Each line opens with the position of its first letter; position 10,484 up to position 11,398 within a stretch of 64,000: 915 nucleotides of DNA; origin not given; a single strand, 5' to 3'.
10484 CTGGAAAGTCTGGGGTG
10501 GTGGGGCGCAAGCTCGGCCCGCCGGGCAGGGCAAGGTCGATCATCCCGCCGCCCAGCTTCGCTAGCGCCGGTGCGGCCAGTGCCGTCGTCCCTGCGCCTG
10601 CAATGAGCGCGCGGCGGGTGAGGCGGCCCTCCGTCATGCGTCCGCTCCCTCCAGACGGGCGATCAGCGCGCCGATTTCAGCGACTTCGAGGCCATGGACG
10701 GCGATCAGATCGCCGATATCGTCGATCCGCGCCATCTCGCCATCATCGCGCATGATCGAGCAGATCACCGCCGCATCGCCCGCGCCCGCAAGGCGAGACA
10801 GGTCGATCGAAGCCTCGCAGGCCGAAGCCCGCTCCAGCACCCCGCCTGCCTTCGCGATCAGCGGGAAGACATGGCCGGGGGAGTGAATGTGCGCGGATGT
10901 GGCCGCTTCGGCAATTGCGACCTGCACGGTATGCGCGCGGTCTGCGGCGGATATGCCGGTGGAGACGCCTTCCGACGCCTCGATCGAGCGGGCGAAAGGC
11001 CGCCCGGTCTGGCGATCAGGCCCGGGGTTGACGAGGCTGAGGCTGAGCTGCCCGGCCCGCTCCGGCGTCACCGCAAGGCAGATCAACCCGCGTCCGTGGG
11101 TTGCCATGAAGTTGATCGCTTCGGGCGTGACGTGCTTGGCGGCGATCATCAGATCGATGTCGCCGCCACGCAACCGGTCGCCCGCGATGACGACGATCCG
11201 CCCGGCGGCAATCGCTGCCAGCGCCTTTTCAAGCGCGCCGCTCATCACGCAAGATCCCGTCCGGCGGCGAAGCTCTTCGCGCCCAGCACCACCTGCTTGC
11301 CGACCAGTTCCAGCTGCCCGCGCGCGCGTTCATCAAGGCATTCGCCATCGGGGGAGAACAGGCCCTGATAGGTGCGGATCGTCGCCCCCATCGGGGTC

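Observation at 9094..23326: Self-contained sulfoquinovose(-glycerol) oxidative desulfonation island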

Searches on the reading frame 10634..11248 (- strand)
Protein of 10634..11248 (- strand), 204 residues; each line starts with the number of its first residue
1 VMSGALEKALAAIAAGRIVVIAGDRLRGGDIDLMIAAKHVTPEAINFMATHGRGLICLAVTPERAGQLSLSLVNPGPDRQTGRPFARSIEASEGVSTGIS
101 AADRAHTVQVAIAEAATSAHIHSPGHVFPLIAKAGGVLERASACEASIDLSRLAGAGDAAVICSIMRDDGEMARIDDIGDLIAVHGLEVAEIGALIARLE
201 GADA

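Call 4: search_protein_families(library=pfam, proteins=[window:10634-11248:-])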
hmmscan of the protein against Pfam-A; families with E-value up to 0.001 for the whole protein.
window:10634-11248:- (204 aa): 1 family
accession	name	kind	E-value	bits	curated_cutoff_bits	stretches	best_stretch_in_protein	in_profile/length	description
PF00926.24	DHBP_synthase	-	1.6e-60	204.3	26.4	1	7-197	1-190/191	3,4-dihydroxy-2-butanone 4-phosphate synthase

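Call 9: search_protein_families(library=ncbifam, proteins=[window:10634-11248:-], max_evalue=0.00001)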
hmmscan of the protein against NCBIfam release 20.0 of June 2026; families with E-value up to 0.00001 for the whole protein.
window:10634-11248:- (204 aa): 8 families
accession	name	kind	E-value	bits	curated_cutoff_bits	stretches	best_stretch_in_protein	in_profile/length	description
NF010626.1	PRK14019.1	equivalog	7e-66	222.6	513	1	7-197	6-196/364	bifunctional 3,4-dihydroxy-2-butanone-4-phosphate synthase/GTP cyclohydrolase II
NF006806.0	PRK09319.1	equivalog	5.5e-55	187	764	1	5-197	13-207/561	bifunctional 3,4-dihydroxy-2-butanone-4-phosphate synthase/GTP cyclohydrolase II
NF006803.0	PRK09311.1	equivalog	1e-53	182.6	569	1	5-197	11-203/417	bifunctional 3,4-dihydroxy-2-butanone-4-phosphate synthase/GTP cyclohydrolase II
TIGR00506.1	ribB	equivalog_domain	8.7e-52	175.6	177.45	1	5-197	4-202/204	3,4-dihydroxy-2-butanone-4-phosphate synthase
NF006804.0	PRK09314.1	equivalog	7.8e-51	173.2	432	1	5-197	5-196/339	bifunctional 3,4-dihydroxy-2-butanone 4-phosphate synthase/GTP cyclohydrolase II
NF009132.0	PRK12485.1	equivalog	1.6e-47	162.4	693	1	6-197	6-197/369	bifunctional 3,4-dihydroxy-2-butanone-4-phosphate synthase/GTP cyclohydrolase II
NF006805.0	PRK09318.1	equivalog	6.9e-18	64.8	486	1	13-193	8-179/387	bifunctional 3,4-dihydroxy-2-butanone-4-phosphate synthase/GTP cyclohydrolase II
NF004437.0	PRK05773.1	equivalog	8.3e-14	51.4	262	1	6-72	3-69/219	3,4-dihydroxy-2-butanone 4-phosphate synthase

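Call 32: search_solved_structures(query=window:10634-11248:-, show_alignments=3)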
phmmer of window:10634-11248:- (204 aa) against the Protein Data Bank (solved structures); distinct sequences matched with E-value up to 0.001: 17.
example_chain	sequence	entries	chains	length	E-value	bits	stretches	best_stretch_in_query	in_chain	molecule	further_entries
6mnz_A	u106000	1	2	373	3.7e-52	180.2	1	5-196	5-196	3,4-dihydroxy-2-butanone 4-phosphate synthase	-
1g57_A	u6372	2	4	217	1.8e-40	142.1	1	6-198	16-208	3,4-DIHYDROXY-2-BUTANONE 4-PHOSPHATE SYNTHASE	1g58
1iez_A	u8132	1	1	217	1.8e-40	142.1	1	6-198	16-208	3,4-Dihydroxy-2-Butanone 4-Phosphate Synthase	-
3h07_A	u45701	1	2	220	7.9e-40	140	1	6-200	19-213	3,4-dihydroxy-2-butanone 4-phosphate synthase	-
7tye_A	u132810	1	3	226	1.3e-39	139.2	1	6-198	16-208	3,4-dihydroxy-2-butanone 4-phosphate synthase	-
3lqu_A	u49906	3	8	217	6.8e-39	137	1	6-198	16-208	3,4-dihydroxy-2-butanone 4-phosphate synthase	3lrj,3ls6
4ffj_A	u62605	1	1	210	1.1e-37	133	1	6-190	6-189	Riboflavin biosynthesis protein ribBA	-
3mgz_A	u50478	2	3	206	1.8e-32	116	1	5-196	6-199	3,4-dihydroxy-2-butanone 4-phosphate synthase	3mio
3mk5_A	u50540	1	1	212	2e-32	115.9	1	5-196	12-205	3,4-dihydroxy-2-butanone 4-phosphate synthase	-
4i14_A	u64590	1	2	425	9.5e-32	113.7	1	5-196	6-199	Riboflavin biosynthesis protein RibBA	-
7uez_A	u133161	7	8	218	7.9e-31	110.7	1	6-194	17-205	3,4-dihydroxy-2-butanone 4-phosphate synthase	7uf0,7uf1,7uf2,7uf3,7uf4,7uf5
4p6d_A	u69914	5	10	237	1e-30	110.3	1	6-194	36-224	3,4-dihydroxy-2-butanone 4-phosphate synthase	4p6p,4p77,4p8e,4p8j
4p6c_A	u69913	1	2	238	1e-30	110.3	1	6-194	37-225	3,4-dihydroxy-2-butanone 4-phosphate synthase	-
1k49_A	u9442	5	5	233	6.2e-29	104.5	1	7-171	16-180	3,4-Dihydroxy-2-Butanone 4-Phosphate Synthase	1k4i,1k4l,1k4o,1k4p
1tks_A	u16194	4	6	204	1.3e-28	103.5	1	6-197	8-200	3,4-dihydroxy-2-butanone 4-phosphate synthase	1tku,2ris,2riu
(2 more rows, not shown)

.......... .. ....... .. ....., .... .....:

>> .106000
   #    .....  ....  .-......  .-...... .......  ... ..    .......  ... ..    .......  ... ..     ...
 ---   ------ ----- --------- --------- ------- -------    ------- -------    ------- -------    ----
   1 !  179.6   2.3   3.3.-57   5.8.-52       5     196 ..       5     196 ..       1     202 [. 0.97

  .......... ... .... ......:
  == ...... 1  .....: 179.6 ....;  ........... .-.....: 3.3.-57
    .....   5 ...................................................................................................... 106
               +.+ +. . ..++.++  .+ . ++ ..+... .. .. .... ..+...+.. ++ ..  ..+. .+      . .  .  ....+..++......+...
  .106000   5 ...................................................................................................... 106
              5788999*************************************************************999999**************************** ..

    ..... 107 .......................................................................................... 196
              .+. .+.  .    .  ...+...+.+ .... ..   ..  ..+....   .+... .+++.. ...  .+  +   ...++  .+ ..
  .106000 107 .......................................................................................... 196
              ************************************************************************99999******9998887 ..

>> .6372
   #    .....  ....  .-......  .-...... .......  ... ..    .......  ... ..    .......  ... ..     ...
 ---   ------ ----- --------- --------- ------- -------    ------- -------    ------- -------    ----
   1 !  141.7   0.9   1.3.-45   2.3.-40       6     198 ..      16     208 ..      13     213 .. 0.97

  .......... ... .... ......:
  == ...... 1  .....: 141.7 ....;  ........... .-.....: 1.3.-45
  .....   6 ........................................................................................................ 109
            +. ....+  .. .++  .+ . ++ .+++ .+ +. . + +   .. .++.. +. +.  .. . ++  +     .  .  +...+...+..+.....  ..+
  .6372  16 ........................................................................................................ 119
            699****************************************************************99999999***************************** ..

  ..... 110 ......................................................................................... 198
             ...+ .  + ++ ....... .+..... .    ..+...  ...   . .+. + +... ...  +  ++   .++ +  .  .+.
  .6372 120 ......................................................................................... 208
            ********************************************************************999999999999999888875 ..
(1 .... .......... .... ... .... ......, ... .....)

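Call 36: find_homologous_proteins(query=window:10634-11248:-, max_evalue=1e-20)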
Query window:10634-11248:- (204 aa): 7261 proteins with E <= 1e-20 among 8000 candidates; the best 120 are listed.
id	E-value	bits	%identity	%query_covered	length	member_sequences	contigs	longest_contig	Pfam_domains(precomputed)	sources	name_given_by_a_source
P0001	3.3e-118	410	100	100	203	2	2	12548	PF00926.25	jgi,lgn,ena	-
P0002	2.9e-110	384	93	100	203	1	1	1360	PF00926.25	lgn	-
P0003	1.3e-109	382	95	93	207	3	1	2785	PF00926.25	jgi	jgi:3,4-dihydroxy 2-butanone 4-phosphate synthase/GTP cyclohydrolase II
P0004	2.0e-107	375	91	100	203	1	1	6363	PF00926.25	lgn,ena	-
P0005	3.0e-107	375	91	100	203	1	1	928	PF00926.25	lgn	-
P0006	8.1e-107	373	90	100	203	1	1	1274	PF00926.25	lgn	-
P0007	9.7e-107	373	90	100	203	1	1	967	PF00926.25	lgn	-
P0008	3.4e-106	371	90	100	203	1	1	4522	PF00926.25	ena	-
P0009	3.9e-106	371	90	100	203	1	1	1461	PF00926.25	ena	-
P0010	5.6e-106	370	90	100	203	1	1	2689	PF00926.25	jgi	jgi:3,4-dihydroxy 2-butanone 4-phosphate synthase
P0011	6.0e-106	370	91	100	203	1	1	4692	PF00926.25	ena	-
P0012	6.0e-106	370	90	100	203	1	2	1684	PF00926.25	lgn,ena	-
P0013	6.2e-106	370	89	100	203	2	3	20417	PF00926.25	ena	-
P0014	7.2e-106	370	89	100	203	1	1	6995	PF00926.25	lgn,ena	-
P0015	1.1e-105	369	88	100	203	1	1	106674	PF00926.25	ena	-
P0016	1.5e-105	369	90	100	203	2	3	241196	PF00926.25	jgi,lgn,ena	jgi:3,4-dihydroxy 2-butanone 4-phosphate synthase/GTP cyclohydrolase II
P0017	3.3e-105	368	91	93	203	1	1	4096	PF00926.25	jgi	jgi:3,4-dihydroxy 2-butanone 4-phosphate synthase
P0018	4.7e-105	367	89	100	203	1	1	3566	PF00926.25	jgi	jgi:3,4-dihydroxy 2-butanone 4-phosphate synthase/GTP cyclohydrolase II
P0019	5.4e-105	367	90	99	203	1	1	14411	PF00926.25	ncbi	-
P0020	5.7e-105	367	88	100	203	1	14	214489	PF00926.25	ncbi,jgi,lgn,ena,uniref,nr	ncbi:3,4-dihydroxy-2-butanone-4-phosphate synthase [Erythrobacter donghaensis]|jgi:3,4-dihydroxy 2-b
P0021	6.1e-105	367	90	98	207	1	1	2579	PF00926.25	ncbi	-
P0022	6.1e-105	367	92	93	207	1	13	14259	PF00926.25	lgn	-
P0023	6.8e-105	367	89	100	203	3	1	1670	PF00926.25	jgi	jgi:3,4-dihydroxy 2-butanone 4-phosphate synthase/GTP cyclohydrolase II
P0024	1.0e-104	366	89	100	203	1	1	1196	PF00926.25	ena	-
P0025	1.0e-104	366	90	100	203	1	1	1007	PF00926.25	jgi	jgi:3,4-dihydroxy 2-butanone 4-phosphate synthase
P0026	1.2e-104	366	89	100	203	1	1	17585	PF00926.25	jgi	-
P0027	1.6e-104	366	89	100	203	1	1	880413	PF00926.25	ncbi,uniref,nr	ncbi:3,4-dihydroxy-2-butanone-4-phosphate synthase [Erythrobacter oryzae]|uniref:3,4-dihydroxy-2-but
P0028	1.6e-104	366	87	100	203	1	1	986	PF00926.25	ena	-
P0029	3.0e-104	365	89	100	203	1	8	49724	PF00926.25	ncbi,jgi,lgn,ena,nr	ncbi:MAG: 3,4-dihydroxy-2-butanone-4-phosphate synthase [Sphingomonadales bacterium]|nr:3,4-dihydrox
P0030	3.5e-104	365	91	93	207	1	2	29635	PF00926.25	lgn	-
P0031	4.0e-104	364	89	100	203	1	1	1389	PF00926.25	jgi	-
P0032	5.2e-104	364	91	93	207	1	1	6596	PF00926.25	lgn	-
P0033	7.0e-104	364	90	92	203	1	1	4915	PF00926.25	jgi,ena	-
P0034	7.9e-104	363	88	100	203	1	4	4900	PF00926.25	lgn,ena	-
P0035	9.1e-104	363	88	100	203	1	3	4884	PF00926.25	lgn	-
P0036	1.1e-103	363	88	100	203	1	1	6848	PF00926.25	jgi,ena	-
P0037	1.1e-103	363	91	93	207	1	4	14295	PF00926.25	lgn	-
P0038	1.3e-103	363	89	100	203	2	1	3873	PF00926.25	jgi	jgi:3,4-dihydroxy 2-butanone 4-phosphate synthase/GTP cyclohydrolase II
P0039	2.9e-103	362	88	100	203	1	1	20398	PF00926.25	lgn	-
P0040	3.0e-103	362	90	93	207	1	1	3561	PF00926.25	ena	-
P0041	3.3e-103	361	88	100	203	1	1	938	PF00926.25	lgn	-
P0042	3.6e-103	361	89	93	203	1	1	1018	PF00926.25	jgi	jgi:3,4-dihydroxy 2-butanone 4-phosphate synthase/GTP cyclohydrolase II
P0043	3.6e-103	361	88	100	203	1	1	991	PF00926.25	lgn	-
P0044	4.2e-103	361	90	93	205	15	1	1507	PF00926.25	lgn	-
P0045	5.0e-103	361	88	100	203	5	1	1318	PF00926.25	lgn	-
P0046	5.7e-103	361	89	98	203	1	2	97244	PF00926.25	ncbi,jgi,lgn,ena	-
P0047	6.9e-103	360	88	100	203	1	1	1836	PF00926.25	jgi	jgi:3,4-dihydroxy 2-butanone 4-phosphate synthase/GTP cyclohydrolase II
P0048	8.3e-103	360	87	100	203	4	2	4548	PF00926.25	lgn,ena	-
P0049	1.0e-102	360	88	100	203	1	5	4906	PF00926.25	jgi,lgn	-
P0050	1.2e-102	360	89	93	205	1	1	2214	PF00926.25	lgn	-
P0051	1.3e-102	359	86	100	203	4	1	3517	PF00926.25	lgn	-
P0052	1.3e-102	359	89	93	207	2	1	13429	PF00926.25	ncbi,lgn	-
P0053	1.5e-102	359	88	99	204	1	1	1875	PF00926.25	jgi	jgi:3,4-dihydroxy 2-butanone 4-phosphate synthase/GTP cyclohydrolase II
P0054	1.6e-102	359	88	100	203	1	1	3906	PF00926.25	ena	-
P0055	2.1e-102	359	90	92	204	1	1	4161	PF00926.25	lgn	-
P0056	2.2e-102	359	88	92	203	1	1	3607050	PF00926.25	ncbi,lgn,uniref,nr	ncbi:3,4-dihydroxy-2-butanone-4-phosphate synthase [Erythrobacter sp. BLCC-B19]|uniref:3,4-dihydroxy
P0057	2.5e-102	359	90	93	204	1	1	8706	PF00926.25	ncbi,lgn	ncbi:MAG: 3,4-dihydroxy-2-butanone-4-phosphate synthase [Erythrobacter sp.]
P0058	3.8e-102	358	87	93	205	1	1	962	PF00926.25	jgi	jgi:3,4-dihydroxy 2-butanone 4-phosphate synthase/GTP cyclohydrolase II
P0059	4.6e-102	358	87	100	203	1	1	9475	PF00926.25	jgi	-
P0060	5.7e-102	357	87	100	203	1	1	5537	PF00926.25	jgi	jgi:3,4-dihydroxy 2-butanone 4-phosphate synthase/GTP cyclohydrolase II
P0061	5.9e-102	357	86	100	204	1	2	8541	PF00926.25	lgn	-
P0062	7.9e-102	357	89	93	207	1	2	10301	PF00926.25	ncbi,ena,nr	ncbi:MAG: 3,4-dihydroxy-2-butanone-4-phosphate synthase [Porphyrobacter sp.]|nr:3,4-dihydroxy-2-buta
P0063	1.0e-101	356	89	100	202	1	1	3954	PF00926.25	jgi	jgi:3,4-dihydroxy 2-butanone 4-phosphate synthase/GTP cyclohydrolase II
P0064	1.5e-101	356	86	100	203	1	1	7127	PF00926.25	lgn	-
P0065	3.0e-101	355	89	93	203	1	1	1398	PF00926.25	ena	-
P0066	4.5e-101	354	87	93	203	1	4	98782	PF00926.25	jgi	jgi:3,4-dihydroxy 2-butanone 4-phosphate synthase/GTP cyclohydrolase II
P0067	4.6e-101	354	86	100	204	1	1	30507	PF00926.25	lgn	-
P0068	6.2e-101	354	87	89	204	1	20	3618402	PF00926.25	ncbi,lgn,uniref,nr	ncbi:3,4-dihydroxy-2-butanone-4-phosphate synthase [Porphyrobacter sp. ULC335]|uniref:3,4-dihydroxy-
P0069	6.8e-101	354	87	98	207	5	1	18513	PF00926.25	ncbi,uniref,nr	ncbi:MAG: 3,4-dihydroxy-2-butanone-4-phosphate synthase [Erythrobacter sp.]|uniref:3,4-dihydroxy-2-b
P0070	8.9e-101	353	85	100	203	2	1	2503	PF00926.25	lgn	-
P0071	1.1e-100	353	86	100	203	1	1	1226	PF00926.25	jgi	-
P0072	1.3e-100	353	87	89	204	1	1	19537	PF00926.25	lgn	-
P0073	1.4e-100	353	87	93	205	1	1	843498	PF00926.25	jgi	jgi:3,4-dihydroxy 2-butanone 4-phosphate synthase/GTP cyclohydrolase II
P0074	1.6e-100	353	85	93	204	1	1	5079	PF00926.25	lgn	-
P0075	1.8e-100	352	85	100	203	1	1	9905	PF00926.25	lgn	-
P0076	2.0e-100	352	85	100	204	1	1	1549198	PF00926.25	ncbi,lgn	-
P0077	2.4e-100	352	84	100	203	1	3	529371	PF00926.25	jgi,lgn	-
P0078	2.7e-100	352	87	93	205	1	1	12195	PF00926.25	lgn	-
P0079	3.0e-100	352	86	89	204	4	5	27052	PF00926.25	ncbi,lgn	-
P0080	3.2e-100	352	84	100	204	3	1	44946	PF00926.25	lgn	-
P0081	3.5e-100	352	87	99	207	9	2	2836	PF00926.25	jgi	jgi:3,4-dihydroxy 2-butanone 4-phosphate synthase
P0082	4.6e-100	351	86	100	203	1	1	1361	PF00926.25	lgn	-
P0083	4.7e-100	351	86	100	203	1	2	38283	PF00926.25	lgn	-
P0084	5.0e-100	351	84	100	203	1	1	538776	PF00926.25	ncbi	-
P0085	5.1e-100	351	84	100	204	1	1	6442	PF00926.25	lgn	-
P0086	5.5e-100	351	88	91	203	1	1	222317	PF00926.25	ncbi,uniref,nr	ncbi:3,4-dihydroxy-2-butanone-4-phosphate synthase [Porphyrobacter sp. AAP82]|uniref:3,4-dihydroxy-2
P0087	6.1e-100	351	84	100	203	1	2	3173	PF00926.25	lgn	-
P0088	6.4e-100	351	87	92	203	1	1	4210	PF00926.25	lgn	-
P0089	6.8e-100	351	87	98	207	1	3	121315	PF00926.25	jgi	jgi:3,4-dihydroxy 2-butanone 4-phosphate synthase/GTP cyclohydrolase II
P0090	7.4e-100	350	87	98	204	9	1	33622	PF00926.25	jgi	jgi:3,4-dihydroxy 2-butanone 4-phosphate synthase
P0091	8.1e-100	350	86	99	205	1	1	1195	PF00926.25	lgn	-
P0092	8.9e-100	350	87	92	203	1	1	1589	PF00926.25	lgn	-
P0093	9.1e-100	350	85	100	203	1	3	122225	PF00926.25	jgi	jgi:3,4-dihydroxy 2-butanone 4-phosphate synthase/GTP cyclohydrolase II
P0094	1.0e-99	350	86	91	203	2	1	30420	PF00926.25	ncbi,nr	ncbi:MAG: 3,4-dihydroxy-2-butanone 4-phosphate synthase [Erythrobacter sp.]|nr:3,4-dihydroxy-2-butan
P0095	1.1e-99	350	87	94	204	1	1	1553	PF00926.25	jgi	jgi:3,4-dihydroxy 2-butanone 4-phosphate synthase/GTP cyclohydrolase II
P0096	1.1e-99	350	86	100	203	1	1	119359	PF00926.25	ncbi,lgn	-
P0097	1.1e-99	350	84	100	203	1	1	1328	PF00926.25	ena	-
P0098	1.1e-99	350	85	100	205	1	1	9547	PF00926.25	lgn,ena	-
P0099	1.2e-99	350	85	100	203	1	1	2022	PF00926.25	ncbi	-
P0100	1.2e-99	350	85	100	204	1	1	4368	PF00926.25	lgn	-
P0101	1.4e-99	350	84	100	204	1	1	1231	PF00926.25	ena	-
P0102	1.4e-99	350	86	100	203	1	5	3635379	PF00926.25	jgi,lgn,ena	jgi:3,4-dihydroxy 2-butanone 4-phosphate synthase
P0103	1.8e-99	349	86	98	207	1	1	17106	PF00926.25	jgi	jgi:3,4-dihydroxy 2-butanone 4-phosphate synthase/GTP cyclohydrolase II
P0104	1.8e-99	349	86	99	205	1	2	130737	PF00926.25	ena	-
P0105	1.8e-99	349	86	92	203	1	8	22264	PF00926.25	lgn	-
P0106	1.9e-99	349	86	99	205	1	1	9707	PF00926.25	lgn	-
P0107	2.0e-99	349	86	100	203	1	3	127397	PF00926.25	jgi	jgi:3,4-dihydroxy 2-butanone 4-phosphate synthase/GTP cyclohydrolase II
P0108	2.1e-99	349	87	99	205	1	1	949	PF00926.25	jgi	jgi:3,4-dihydroxy 2-butanone 4-phosphate synthase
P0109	2.1e-99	349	86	99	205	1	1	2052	PF00926.25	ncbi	-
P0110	2.1e-99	349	86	100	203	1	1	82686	PF00926.25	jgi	jgi:3,4-dihydroxy 2-butanone 4-phosphate synthase/GTP cyclohydrolase II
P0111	2.5e-99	349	85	100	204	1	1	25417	PF00926.25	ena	-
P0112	2.7e-99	349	86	100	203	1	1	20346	PF00926.25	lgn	-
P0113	2.8e-99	349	85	100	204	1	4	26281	PF00926.25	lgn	-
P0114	3.3e-99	348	84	100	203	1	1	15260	PF00926.25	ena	-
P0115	4.7e-99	348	86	100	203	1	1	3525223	PF00926.25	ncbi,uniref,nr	ncbi:3,4-dihydroxy-2-butanone-4-phosphate synthase [Porphyrobacter sp. CACIAM 03H1]|uniref:3,4-dihyd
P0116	5.0e-99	348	87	98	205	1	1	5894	PF00926.25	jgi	jgi:3,4-dihydroxy 2-butanone 4-phosphate synthase/GTP cyclohydrolase II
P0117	5.8e-99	348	85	94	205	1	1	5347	PF00926.25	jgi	jgi:3,4-dihydroxy 2-butanone 4-phosphate synthase/GTP cyclohydrolase II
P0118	7.7e-99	347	84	99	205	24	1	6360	PF00926.25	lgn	-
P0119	8.6e-99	347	85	93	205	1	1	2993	PF00926.25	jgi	jgi:3,4-dihydroxy 2-butanone 4-phosphate synthase/GTP cyclohydrolase II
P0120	8.6e-99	347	85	100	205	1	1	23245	PF00926.25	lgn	-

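Call 38: find_encoding_contigs(protein=P0001, flank=10000, max_places=4)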
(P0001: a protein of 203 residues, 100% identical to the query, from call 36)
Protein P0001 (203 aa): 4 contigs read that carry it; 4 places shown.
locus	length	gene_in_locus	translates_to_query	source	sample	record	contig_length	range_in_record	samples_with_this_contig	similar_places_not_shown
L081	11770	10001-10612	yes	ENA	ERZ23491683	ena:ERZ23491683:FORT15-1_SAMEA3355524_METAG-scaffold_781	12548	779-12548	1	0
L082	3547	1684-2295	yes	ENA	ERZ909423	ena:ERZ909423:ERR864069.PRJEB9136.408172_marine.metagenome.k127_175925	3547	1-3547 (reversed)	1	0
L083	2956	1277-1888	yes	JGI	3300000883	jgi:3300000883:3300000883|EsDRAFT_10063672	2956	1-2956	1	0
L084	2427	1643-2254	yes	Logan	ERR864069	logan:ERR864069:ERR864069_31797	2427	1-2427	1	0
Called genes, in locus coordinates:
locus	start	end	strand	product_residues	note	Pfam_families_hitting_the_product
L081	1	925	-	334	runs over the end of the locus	PF00356:LacI, PF00532:Peripla_BP_1, PF13407:Peripla_BP_4 (weak), PF13377:Peripla_BP_3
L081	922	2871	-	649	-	PF01055:Glyco_hydro_31_2nd, PF21365:Glyco_hydro_31_3rd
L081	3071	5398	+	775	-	PF07715:Plug, PF00593:TonB_dep_Rec_b-barrel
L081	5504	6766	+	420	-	PF07690:MFS_1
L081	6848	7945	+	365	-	PF03601:Cons_hypoth698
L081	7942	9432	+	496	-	PF01266:DAO, PF16901:DAO_C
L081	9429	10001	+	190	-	PF03358:FMN_red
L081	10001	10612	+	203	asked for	PF00926:DHBP_synthase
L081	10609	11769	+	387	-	?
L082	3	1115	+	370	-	?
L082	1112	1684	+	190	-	PF03358:FMN_red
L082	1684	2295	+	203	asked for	PF00926:DHBP_synthase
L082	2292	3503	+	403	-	PF00174:Oxidored_molyb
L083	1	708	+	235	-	?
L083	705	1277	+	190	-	PF03358:FMN_red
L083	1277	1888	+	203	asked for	PF00926:DHBP_synthase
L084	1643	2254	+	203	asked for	PF00926:DHBP_synthase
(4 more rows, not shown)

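Call 46: search_protein_representatives(protein=window:10634-11248:-)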
Query: 204 residues. Proteins with E-value up to 0.001 (for the whole library): 9461; up to 1e-10: 5084; up to 1e-30: 753. The best 150 are listed.
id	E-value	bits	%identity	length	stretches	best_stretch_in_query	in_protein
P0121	9.3e-97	338.7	82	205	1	3-202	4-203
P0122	8.3e-64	231.2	61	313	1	7-197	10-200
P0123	9.8e-54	198.4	66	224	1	5-149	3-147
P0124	5.9e-50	186.1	54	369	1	4-197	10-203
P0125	3.8e-49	183.4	51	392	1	6-197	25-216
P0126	1.9e-48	181.2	52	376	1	14-197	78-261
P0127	2.0e-48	181.1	51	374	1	14-197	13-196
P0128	3.6e-48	180.3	50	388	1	5-197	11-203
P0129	4.9e-48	179.8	53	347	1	5-188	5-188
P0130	6.4e-48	179.5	55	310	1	9-180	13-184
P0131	7.6e-48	179.2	54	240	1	5-176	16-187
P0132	8.3e-48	179.1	51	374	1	8-197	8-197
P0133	9.8e-48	178.9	50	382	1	6-196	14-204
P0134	2.5e-47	177.5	50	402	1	6-197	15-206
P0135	3.9e-47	176.9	49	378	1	5-197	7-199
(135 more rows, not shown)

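Call 55: search_protein_families(library=pfam, proteins=[P0122], max_evalue=0.0001)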
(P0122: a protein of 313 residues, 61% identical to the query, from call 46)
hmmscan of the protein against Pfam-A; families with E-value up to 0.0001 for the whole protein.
P0122 (313 aa): 1 family
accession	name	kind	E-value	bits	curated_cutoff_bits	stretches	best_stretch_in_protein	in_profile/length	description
PF00926.24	DHBP_synthase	-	6.4e-62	208.9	26.4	1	11-201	2-191/191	3,4-dihydroxy-2-butanone 4-phosphate synthase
